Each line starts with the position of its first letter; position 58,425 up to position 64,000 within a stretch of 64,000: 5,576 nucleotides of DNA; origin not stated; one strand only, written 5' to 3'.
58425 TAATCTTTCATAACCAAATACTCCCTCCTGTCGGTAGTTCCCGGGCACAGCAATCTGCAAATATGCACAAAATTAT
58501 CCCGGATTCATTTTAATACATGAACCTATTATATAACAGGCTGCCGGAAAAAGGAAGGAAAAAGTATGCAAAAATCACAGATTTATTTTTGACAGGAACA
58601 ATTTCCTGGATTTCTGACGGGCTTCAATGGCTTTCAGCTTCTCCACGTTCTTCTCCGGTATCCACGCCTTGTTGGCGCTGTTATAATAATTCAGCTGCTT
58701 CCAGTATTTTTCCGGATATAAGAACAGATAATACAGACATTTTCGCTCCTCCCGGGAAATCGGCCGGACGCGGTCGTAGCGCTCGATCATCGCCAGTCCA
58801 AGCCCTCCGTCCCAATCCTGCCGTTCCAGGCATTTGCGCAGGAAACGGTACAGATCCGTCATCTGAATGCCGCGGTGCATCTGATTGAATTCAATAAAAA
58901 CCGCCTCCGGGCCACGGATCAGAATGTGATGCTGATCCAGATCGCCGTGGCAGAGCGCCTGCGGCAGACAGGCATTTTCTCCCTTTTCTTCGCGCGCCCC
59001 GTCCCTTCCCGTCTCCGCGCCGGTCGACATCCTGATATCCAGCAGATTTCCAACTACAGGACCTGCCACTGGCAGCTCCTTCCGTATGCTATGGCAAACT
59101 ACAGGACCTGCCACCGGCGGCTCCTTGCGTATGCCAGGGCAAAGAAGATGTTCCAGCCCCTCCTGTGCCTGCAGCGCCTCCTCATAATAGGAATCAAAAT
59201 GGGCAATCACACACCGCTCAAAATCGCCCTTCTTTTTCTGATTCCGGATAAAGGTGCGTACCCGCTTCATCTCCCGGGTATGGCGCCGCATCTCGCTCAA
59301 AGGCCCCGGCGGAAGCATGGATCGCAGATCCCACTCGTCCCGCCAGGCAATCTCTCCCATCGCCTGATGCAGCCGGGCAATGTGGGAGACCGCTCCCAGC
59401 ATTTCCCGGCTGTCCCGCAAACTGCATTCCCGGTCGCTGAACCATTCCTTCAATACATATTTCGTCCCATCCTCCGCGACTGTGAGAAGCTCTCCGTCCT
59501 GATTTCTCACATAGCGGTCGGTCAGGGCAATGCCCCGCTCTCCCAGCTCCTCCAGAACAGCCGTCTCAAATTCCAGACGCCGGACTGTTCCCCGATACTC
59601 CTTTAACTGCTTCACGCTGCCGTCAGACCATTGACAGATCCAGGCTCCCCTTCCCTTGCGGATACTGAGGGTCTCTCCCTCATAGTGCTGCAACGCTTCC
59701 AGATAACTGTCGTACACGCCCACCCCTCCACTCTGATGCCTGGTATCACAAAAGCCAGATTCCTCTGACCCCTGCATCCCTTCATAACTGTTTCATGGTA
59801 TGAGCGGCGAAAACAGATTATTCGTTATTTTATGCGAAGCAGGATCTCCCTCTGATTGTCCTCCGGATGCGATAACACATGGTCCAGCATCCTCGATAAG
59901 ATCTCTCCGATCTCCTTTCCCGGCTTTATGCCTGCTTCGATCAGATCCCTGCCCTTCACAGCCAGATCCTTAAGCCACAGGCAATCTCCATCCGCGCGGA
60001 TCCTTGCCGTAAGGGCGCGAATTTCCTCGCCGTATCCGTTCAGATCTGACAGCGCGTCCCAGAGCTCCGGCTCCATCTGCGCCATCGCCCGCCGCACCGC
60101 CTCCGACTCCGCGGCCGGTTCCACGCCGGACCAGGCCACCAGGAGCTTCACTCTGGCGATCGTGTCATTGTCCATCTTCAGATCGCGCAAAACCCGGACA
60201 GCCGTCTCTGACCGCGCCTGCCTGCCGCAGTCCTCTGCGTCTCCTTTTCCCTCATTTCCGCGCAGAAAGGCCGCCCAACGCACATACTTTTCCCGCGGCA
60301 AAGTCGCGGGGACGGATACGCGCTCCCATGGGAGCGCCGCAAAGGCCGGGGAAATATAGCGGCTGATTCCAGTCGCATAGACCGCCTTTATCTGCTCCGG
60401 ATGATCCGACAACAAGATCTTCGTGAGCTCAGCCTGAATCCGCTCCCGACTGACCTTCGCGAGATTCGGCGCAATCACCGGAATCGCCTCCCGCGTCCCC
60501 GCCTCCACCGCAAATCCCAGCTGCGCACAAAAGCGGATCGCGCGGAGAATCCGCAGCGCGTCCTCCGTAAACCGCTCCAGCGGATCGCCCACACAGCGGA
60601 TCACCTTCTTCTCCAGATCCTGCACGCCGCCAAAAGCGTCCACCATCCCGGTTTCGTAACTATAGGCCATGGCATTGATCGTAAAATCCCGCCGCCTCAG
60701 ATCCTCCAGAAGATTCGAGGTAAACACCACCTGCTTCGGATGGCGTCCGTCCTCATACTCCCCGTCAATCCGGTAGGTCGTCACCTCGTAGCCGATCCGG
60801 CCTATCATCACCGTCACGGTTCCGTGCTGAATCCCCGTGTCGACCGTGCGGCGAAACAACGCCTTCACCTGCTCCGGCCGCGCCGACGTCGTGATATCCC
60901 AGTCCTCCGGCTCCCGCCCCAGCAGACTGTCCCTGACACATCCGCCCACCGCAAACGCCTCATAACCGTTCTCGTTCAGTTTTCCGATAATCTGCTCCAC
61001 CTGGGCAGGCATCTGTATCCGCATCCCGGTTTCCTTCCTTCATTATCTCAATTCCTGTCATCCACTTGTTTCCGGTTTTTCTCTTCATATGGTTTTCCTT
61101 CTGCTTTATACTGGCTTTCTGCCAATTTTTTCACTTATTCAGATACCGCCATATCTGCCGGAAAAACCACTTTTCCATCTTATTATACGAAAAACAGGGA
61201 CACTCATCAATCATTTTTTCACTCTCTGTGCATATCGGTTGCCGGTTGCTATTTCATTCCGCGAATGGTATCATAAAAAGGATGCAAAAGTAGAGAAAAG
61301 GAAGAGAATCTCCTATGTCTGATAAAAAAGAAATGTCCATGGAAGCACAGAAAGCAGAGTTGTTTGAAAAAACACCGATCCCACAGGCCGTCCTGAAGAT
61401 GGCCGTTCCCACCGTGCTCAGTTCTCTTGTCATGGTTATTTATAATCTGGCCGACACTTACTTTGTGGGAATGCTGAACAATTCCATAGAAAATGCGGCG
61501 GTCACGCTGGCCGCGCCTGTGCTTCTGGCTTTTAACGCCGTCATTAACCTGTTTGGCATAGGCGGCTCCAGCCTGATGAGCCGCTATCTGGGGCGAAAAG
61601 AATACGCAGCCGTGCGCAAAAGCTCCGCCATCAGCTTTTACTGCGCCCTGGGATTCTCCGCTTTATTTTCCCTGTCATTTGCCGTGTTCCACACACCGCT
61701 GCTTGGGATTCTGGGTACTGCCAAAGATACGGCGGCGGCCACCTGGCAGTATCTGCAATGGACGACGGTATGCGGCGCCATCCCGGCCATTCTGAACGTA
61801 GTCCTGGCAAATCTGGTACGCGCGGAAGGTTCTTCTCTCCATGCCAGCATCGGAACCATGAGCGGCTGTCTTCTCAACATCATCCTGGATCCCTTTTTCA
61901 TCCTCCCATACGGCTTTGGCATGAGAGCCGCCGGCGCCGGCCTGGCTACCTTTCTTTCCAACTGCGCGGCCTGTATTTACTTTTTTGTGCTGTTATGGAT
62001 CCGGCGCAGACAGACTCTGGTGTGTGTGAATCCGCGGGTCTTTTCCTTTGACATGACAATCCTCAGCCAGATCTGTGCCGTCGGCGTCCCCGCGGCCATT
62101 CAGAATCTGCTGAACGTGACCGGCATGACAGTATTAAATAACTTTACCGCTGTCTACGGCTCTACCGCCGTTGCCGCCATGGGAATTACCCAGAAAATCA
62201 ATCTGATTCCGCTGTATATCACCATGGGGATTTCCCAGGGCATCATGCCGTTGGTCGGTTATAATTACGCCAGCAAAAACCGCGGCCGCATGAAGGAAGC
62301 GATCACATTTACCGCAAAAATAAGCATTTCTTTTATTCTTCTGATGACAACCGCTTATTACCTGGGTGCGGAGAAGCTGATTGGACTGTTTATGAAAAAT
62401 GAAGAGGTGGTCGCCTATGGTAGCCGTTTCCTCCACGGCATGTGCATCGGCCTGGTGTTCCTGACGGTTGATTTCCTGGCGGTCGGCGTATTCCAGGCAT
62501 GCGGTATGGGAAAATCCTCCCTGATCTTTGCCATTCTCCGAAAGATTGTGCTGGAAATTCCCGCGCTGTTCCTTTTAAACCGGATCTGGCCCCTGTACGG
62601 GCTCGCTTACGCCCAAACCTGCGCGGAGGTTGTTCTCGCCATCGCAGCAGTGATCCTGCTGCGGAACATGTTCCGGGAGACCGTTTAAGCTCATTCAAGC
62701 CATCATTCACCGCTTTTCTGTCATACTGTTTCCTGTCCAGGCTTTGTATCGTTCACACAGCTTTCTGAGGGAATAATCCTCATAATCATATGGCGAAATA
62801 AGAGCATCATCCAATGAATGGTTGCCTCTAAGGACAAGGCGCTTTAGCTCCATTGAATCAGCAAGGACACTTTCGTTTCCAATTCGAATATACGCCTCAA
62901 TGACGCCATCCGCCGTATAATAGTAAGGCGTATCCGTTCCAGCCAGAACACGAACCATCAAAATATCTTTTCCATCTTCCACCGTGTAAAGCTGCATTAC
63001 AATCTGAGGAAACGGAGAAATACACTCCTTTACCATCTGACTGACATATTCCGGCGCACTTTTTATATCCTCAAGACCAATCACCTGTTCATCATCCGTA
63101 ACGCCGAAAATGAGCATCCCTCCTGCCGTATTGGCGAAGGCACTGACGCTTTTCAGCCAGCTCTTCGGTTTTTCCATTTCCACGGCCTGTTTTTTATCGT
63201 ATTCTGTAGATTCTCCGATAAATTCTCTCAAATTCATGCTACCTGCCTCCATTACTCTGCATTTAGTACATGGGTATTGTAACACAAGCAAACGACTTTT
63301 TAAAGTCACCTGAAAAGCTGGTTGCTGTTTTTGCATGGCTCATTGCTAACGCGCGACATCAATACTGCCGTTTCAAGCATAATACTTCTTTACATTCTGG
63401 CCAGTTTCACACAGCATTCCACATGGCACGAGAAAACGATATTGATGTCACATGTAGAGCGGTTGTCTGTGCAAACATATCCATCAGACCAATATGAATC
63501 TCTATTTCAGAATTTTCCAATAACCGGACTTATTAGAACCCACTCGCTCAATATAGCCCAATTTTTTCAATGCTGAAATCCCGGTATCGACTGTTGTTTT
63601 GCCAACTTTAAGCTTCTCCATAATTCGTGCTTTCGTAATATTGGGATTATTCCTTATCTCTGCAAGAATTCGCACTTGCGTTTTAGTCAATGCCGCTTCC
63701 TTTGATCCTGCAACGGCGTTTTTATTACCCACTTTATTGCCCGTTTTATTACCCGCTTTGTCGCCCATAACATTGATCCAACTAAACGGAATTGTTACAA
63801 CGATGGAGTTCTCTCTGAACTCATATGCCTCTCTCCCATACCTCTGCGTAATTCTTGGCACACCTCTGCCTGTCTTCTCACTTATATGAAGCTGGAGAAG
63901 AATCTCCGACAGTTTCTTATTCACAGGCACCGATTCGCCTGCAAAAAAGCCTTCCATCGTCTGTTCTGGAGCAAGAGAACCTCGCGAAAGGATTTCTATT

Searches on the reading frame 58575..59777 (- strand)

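Call 60: search_protein_families(library=pfam, proteins=[window:58575-59777:-], max_evalue=0.01)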
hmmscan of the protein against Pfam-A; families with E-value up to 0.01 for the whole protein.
window:58575-59777:- (400 aa): 1 family
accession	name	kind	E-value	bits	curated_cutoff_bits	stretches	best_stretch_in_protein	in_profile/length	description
PF01636.29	APH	-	0.0001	22.6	23.2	1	271-321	162-217/239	Phosphotransferase enzyme family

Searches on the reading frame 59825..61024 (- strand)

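Call 60: search_protein_families(library=pfam, proteins=[window:59825-61024:-], max_evalue=0.01)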
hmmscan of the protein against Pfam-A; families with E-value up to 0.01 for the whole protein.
window:59825-61024:- (399 aa): 3 families
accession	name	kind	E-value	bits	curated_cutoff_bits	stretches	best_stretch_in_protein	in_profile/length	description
PF01743.26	PolyA_pol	-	1.1e-40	139.4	23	1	24-143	2-126/126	Poly A polymerase head domain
PF12627.12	PolyA_pol_RNAbd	-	1.2e-14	54.2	22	1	170-229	1-61/64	Probable RNA and SrmB- binding site of polymerase A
PF13735.12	tRNA_NucTran2_2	-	1.8e-10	41.4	27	1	273-396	22-146/149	tRNA nucleotidyltransferase domain 2 putative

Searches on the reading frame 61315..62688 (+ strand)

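Call 60: search_protein_families(library=pfam, proteins=[window:61315-62688:+], max_evalue=0.01)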
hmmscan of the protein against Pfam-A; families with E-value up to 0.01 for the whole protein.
window:61315-62688:+ (457 aa): 1 family
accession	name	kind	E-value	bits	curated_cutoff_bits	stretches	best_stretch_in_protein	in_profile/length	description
PF01554.23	MatE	-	5.9e-42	143.5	24.9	2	259-417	1-158/161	MatE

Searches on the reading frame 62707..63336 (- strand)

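Call 60: search_protein_families(library=pfam, proteins=[window:62707-63336:-], max_evalue=0.01)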
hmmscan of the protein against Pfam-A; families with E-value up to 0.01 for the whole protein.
window:62707-63336:- (209 aa): 1 family
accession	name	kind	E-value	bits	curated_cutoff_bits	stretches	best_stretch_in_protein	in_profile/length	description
PF04326.19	SLFN_AlbA_2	-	1.7e-20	74.1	25.3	1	42-158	1-116/118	Schlafen, AlbA_2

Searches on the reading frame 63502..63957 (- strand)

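Call 60: search_protein_families(library=pfam, proteins=[window:63502-63957:-], max_evalue=0.01)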
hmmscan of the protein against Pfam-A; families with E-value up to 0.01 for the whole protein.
window:63502-63957:- (151 aa): 10 families
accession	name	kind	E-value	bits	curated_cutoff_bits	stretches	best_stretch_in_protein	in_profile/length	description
PF12802.13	MarR_2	-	2e-07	31.5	27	1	90-142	3-56/61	MarR family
PF01047.28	MarR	-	2.1e-06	27.9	24.6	1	90-140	1-51/59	MarR family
PF13412.12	HTH_24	-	2.5e-06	27.4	21.9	1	90-137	1-48/48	Winged helix-turn-helix DNA-binding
PF08279.18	HTH_11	-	2.4e-05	24.6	25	1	96-146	4-54/55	HTH domain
PF13463.12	HTH_27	-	0.00013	22.6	22.2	1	90-144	1-56/68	Winged helix DNA-binding domain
PF13749.12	HATPase_c_4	-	0.00041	20.7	26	1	6-42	34-70/89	Putative ATP-dependent DNA helicase recG C-terminal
PF01978.25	TrmB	-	0.0031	17.8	25.6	1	90-144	6-60/68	Sugar-specific transcriptional regulator TrmB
PF01022.26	HTH_5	-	0.0043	17.3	22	0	92-137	2-46/47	Bacterial regulatory protein, arsR family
PF13730.12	HTH_36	-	0.0066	16.7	25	0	106-136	22-55/55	Helix-turn-helix domain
PF03297.21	Ribosomal_S25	-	0.007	17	28.8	1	88-143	38-93/101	S25 ribosomal protein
